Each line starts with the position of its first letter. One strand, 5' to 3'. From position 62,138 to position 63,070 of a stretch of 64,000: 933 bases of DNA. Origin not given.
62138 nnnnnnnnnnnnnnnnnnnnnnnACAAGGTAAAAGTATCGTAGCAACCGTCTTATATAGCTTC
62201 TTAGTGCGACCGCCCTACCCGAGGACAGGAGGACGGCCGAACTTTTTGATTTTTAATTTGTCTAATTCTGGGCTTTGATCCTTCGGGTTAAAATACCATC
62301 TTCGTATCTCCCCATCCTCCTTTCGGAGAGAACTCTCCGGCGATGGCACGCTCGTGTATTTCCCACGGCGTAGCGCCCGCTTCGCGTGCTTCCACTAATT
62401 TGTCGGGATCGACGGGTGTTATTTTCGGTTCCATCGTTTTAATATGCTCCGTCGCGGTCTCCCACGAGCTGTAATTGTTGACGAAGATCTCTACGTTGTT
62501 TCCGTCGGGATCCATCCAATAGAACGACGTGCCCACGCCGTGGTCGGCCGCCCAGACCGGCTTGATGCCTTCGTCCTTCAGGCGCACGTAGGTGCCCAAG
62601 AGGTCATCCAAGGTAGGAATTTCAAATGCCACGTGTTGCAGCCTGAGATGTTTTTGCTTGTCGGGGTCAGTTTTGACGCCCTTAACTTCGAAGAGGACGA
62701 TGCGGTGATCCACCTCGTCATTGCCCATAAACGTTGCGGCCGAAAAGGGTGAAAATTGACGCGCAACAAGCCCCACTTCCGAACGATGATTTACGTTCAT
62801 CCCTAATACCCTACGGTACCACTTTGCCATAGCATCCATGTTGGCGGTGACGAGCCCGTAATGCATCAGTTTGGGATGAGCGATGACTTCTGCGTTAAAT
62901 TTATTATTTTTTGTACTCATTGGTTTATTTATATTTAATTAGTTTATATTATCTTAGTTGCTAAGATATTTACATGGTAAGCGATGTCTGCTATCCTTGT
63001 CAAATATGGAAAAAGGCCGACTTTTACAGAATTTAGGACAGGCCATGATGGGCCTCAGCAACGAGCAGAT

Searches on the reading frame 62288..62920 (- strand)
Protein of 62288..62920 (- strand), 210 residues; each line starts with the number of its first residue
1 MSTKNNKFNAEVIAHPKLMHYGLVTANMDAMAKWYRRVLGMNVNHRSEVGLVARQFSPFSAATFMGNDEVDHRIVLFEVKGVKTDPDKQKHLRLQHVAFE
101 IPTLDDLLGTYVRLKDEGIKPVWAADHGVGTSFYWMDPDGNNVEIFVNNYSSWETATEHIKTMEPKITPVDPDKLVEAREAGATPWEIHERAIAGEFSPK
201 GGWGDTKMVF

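Call 71: search_protein_families(library=pfam, proteins=[window:62288-62920:-], max_evalue=0.01)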
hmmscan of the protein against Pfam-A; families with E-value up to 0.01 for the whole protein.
window:62288-62920:- (210 aa): 3 families
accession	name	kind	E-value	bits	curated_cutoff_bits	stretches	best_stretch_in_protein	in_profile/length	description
PF00903.31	Glyoxalase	-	3e-15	57.1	20.6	1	18-145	2-121/121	Glyoxalase/Bleomycin resistance protein/Dioxygenase superfamily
PF13669.12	Glyoxalase_4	-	2.1e-06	28.4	27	1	19-126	1-100/109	Glyoxalase/Bleomycin resistance protein/Dioxygenase superfamily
PF18029.7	Glyoxalase_6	-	0.00032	21.8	23.6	1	25-145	6-105/106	Glyoxalase-like domain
